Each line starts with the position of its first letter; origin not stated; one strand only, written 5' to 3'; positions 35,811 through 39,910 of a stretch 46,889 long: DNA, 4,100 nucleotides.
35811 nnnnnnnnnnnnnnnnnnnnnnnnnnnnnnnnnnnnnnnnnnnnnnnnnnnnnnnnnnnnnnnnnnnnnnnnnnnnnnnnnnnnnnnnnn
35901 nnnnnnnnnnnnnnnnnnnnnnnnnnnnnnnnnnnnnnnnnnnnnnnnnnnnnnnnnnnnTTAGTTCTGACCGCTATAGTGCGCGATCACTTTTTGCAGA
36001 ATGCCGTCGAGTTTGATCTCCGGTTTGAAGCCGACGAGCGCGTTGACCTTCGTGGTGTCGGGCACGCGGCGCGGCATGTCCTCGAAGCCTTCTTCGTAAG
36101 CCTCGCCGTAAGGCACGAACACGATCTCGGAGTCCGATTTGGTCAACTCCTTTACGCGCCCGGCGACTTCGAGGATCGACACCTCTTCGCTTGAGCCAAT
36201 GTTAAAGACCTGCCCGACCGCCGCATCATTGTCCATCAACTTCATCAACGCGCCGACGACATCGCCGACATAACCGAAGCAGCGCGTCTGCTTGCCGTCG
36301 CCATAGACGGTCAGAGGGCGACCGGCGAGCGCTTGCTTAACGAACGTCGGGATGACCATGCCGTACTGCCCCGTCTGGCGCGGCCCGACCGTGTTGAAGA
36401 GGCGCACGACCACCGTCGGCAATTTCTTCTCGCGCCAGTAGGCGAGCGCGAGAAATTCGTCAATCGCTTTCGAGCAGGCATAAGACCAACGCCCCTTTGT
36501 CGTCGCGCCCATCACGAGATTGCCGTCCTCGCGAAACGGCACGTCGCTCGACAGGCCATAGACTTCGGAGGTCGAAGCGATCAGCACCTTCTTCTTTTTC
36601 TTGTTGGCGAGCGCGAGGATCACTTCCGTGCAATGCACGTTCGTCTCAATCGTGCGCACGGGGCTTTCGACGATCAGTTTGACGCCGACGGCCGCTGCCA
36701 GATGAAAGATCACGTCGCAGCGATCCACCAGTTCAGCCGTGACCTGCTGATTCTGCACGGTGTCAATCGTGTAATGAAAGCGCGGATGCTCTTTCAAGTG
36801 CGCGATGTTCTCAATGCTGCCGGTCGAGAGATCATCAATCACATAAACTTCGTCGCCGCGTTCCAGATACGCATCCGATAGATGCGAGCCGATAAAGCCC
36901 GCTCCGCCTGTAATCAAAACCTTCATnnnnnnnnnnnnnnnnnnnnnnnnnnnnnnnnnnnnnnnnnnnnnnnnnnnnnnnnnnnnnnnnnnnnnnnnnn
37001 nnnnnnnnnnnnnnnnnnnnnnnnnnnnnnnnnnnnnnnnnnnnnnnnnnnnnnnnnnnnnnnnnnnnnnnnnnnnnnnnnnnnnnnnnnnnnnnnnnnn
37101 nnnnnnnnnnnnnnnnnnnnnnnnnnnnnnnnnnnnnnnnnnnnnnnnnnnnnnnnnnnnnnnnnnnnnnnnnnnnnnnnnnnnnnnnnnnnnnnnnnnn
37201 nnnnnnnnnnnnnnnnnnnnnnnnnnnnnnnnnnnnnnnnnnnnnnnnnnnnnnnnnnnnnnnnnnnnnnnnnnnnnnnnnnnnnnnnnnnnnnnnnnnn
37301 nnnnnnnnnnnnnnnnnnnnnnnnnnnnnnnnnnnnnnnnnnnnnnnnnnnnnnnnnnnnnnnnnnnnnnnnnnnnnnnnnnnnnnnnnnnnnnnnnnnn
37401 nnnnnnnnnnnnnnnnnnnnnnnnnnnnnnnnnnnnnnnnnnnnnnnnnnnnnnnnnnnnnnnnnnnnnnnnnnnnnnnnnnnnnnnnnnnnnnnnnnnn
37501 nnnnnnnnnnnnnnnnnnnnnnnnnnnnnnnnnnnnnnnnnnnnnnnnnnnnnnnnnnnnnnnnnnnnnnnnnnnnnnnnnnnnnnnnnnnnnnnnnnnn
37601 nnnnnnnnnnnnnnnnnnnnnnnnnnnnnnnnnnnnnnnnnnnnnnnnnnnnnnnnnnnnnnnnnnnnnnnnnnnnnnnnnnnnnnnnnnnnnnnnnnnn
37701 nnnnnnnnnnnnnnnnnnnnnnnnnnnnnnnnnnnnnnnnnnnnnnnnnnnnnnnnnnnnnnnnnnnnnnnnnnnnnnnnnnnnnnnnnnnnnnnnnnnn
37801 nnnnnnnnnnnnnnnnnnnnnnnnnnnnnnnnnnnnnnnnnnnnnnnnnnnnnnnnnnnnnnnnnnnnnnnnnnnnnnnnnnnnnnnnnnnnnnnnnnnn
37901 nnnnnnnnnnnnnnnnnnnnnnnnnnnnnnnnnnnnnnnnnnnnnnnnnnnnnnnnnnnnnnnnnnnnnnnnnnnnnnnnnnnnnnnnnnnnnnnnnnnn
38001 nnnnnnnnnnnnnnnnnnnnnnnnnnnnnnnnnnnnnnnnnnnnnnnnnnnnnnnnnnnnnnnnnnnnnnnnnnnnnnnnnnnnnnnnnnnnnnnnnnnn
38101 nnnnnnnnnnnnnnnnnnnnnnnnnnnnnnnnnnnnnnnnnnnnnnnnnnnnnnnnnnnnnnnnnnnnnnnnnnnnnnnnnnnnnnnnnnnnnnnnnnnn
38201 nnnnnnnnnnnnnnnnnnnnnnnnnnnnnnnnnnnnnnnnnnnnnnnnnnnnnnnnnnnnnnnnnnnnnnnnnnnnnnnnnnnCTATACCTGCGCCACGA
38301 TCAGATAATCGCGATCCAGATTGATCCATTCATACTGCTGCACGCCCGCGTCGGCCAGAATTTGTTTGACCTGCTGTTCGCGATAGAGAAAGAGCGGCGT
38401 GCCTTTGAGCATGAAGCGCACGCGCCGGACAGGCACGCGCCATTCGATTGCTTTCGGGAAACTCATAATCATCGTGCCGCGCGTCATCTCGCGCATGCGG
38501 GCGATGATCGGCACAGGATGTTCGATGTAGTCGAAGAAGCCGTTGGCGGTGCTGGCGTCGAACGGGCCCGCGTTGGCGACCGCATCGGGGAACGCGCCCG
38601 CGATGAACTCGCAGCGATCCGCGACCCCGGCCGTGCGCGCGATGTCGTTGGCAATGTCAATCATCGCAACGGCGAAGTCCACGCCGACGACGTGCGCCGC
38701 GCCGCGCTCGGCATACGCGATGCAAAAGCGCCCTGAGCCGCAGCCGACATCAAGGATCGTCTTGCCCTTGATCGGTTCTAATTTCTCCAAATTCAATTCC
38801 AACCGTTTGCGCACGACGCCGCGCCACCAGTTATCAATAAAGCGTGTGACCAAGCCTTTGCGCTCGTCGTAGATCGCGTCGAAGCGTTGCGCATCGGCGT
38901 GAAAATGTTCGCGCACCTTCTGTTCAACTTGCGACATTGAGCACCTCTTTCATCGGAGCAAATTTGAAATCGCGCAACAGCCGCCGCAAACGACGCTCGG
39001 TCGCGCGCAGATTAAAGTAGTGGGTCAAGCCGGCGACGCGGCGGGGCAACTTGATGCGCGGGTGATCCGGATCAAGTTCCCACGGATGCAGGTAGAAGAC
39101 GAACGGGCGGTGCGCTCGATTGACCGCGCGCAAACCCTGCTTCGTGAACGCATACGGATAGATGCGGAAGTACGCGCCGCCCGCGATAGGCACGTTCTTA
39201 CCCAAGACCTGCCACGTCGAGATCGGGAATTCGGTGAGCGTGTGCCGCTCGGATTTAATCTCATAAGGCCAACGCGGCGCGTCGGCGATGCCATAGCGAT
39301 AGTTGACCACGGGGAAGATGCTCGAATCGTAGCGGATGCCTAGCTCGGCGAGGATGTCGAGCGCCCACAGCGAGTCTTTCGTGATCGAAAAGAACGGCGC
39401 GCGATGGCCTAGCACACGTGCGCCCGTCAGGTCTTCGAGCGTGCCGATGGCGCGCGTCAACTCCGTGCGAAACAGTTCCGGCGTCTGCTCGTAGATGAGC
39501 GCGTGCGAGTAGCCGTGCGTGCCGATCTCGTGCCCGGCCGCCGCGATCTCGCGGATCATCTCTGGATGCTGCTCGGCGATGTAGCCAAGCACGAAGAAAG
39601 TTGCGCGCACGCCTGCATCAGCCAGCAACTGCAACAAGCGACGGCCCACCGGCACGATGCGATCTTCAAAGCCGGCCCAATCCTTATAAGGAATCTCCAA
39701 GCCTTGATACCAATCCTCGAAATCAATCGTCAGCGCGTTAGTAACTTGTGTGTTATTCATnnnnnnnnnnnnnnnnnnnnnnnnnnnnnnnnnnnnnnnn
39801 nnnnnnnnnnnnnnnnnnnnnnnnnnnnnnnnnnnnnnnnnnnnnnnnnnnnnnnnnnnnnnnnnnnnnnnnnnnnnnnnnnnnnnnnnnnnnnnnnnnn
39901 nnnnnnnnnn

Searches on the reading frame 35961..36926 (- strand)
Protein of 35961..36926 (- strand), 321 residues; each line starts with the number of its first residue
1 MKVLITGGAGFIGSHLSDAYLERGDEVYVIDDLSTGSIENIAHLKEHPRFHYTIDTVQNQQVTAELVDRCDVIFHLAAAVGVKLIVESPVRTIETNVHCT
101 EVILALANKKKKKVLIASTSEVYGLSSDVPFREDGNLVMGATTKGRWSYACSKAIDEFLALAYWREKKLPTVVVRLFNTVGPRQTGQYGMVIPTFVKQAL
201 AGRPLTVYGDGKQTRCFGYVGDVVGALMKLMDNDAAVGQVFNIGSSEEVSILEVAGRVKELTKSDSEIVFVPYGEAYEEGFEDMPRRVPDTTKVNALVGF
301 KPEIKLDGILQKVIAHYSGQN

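Call 37: search_protein_families(library=ncbifam, proteins=[window:35961-36926:-], max_evalue=0.00001)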
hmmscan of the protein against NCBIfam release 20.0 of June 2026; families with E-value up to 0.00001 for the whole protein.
window:35961-36926:- (321 aa): 29 families (the best 25 are shown)
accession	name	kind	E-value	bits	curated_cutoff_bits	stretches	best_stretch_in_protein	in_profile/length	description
TIGR04180.1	EDH_00030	hypoth_equivalog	8.3e-52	176.1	475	1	3-304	1-296/297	NAD-dependent 4,6-dehydratase LegB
NF008872.0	PRK11908.1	equivalog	2.1e-51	175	294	1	1-319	2-337/349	bifunctional UDP-4-keto-pentose/UDP-xylose synthase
TIGR01181.1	dTDP_gluc_dehyt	equivalog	2.7e-43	148.3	365.1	1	2-318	1-312/321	dTDP-glucose 4,6-dehydratase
NF005998.1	PRK08125.1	equivalog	9.6e-41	139.9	777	1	2-315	317-647/649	bifunctional UDP-4-amino-4-deoxy-L-arabinose formyltransferase/UDP-glucuronic acid oxidase ArnA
TIGR01179.1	galE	equivalog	5.8e-34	117.4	262.3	1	2-313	1-321/332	UDP-glucose 4-epimerase GalE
TIGR02197.1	heptose_epim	equivalog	1.4e-30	106.6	274.6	1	3-280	1-278/316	ADP-glyceromanno-heptose 6-epimerase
NF007490.0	PRK10084.1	subfamily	3.5e-30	105.2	649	1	1-317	1-334/361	dTDP-glucose 4,6-dehydratase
NF007582.0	PRK10217.1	equivalog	7.3e-29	101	698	1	2-262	3-270/355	dTDP-glucose 4,6-dehydratase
NF011728.1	PRK15181.1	equivalog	1e-20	74.1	760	1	3-317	18-337/348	Vi polysaccharide biosynthesis UDP-N-acetylglucosaminuronic acid C-4 epimerase TviC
NF043036.1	ErythonDh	equivalog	1.1e-16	61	325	1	1-176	1-176/321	D-erythronate dehydrogenase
TIGR02622.1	CDP_4_6_dhtase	equivalog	6.3e-16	58.4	278.45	1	2-318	6-331/352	CDP-glucose 4,6-dehydratase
NF007956.0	PRK10675.1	subfamily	7.7e-16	58.1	394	1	1-255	1-273/338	UDP-glucose 4-epimerase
NF042422.1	oxyalk_red_OleD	equivalog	1.9e-15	57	580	1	1-280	1-268/329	2-alkyl-3-oxoalkanoate reductase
NF047922.1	GDPFucSynFcl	equivalog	3.2e-15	56.4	500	1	52-317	35-301/308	GDP-L-fucose synthase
TIGR03466.1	HpnA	hypoth_equivalog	3.6e-15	55.7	367.65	1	1-184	1-175/327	hopanoid-associated sugar epimerase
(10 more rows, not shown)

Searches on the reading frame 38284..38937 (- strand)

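Call 37: search_protein_families(library=ncbifam, proteins=[window:38284-38937:-], max_evalue=0.00001)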
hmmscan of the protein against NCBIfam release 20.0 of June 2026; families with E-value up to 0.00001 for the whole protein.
window:38284-38937:- (217 aa): 21 families
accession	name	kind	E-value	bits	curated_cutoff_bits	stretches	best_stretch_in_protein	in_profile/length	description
TIGR02021.1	BchM-ChlM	equivalog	1.2e-15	57.6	158.9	1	6-162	3-158/218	magnesium protoporphyrin IX methyltransferase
TIGR01983.1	UbiG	equivalog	1.4e-11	44.1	102.95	1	43-153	38-144/228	bifunctional 2-polyprenyl-6-hydroxyphenol methylase/3-demethylubiquinol 3-O-methyltransferase UbiG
NF043040.1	corrin_prot_MT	hypoth_equivalog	5.8e-11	42.2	180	1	57-114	41-97/216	corrinoid protein-associated methyltransferase CpaM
NF001244.0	PRK00216.1-5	equivalog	5.9e-11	42.1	216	1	22-128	20-121/236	bifunctional demethylmenaquinone methyltransferase/2-methoxy-6-polyprenyl-1,4-benzoquinol methylase UbiE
NF001790.0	PRK00517.3-3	equivalog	2.1e-10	40.4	269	1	56-133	121-199/262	50S ribosomal protein L11 methyltransferase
TIGR01934.1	MenG_MenH_UbiE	subfamily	1.2e-09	37.8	158.35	1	22-115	11-96/223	ubiquinone/menaquinone biosynthesis methyltransferase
TIGR00406.1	prmA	equivalog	2.2e-09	37.2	183.15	1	53-159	153-258/288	50S ribosomal protein L11 methyltransferase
TIGR04290.1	meth_Rta_06860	hypoth_equivalog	4e-09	36.3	300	1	55-154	47-144/226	TIGR04290 family methyltransferase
TIGR00452.1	TIGR00452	equivalog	5.8e-09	35.2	275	1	33-153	95-212/316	tRNA 5-methoxyuridine(34)/uridine 5-oxyacetic acid(34) synthase CmoB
NF011650.0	PRK15068.1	equivalog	4.8e-08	32.2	209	1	32-106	99-171/324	tRNA 5-methoxyuridine(34)/uridine 5-oxyacetic acid(34) synthase CmoB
NF053839.1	CPFASynBruc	equivalog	1.1e-07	31.2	600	1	52-138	169-252/410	cyclopropane fatty acid synthase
NF011529.0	PRK14968.1-3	equivalog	4.6e-07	29.5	162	1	50-120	27-95/198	putative methyltransferase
TIGR03534.1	RF_mod_PrmC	equivalog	4.7e-07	29.5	199.1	1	48-132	79-163/253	peptide chain release factor N(5)-glutamine methyltransferase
TIGR02072.1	BioC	equivalog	6.3e-07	29.4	184.95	1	49-159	26-133/244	malonyl-ACP O-methyltransferase BioC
NF041820.1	daptide_MTase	equivalog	8.8e-07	28.6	175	1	58-114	38-94/243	daptide-type RiPP biosynthesis methyltransferase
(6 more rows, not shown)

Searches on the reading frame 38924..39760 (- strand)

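Call 37: search_protein_families(library=ncbifam, proteins=[window:38924-39760:-], max_evalue=0.00001)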
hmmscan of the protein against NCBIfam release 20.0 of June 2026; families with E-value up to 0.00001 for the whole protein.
window:38924-39760:- (278 aa): 9 families
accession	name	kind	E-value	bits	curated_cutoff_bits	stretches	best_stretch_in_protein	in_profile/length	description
TIGR03006.1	pepcterm_polyde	equivalog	1.2e-94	316.5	276.2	1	8-274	1-271/272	XrtA system polysaccharide deacetylase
TIGR02764.1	spore_ybaN_pdaB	equivalog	1.4e-16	60.8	237.4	1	41-132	23-114/191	polysaccharide deacetylase family sporulation protein PdaB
TIGR04243.1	nodulat_NodB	equivalog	5.7e-14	52.1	240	1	40-130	18-109/197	chitooligosaccharide deacetylase NodB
NF045821.1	PgAcgDacpgdA1_Bac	equivalog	3.4e-13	49.1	400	1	41-133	105-198/282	peptidoglycan-N-acetylglucosamine deacetylase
TIGR02884.1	spore_pdaA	equivalog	3.2e-09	36.8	298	1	40-117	53-130/224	delta-lactam-biosynthetic de-N-acetylase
TIGR02873.1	spore_ylxY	hypoth_equivalog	1.9e-08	33.9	391.5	1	41-115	102-176/268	probable sporulation protein, polysaccharide deacetylase family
NF045820.1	PgAcgDacpgdA_Strep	equivalog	1.9e-07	30.3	800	1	41-136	285-380/463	peptidoglycan-N-acetylglucosamine deacetylase PgdA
TIGR03212.1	uraD_N-term-dom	equivalog_domain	5e-07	29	424.6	1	41-121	81-161/297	allantoinase PuuE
NF045822.1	PgAcgDacpgdA2_Bac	equivalog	6e-06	25.8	400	1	38-126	83-171/274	peptidoglycan-N-acetylglucosamine deacetylase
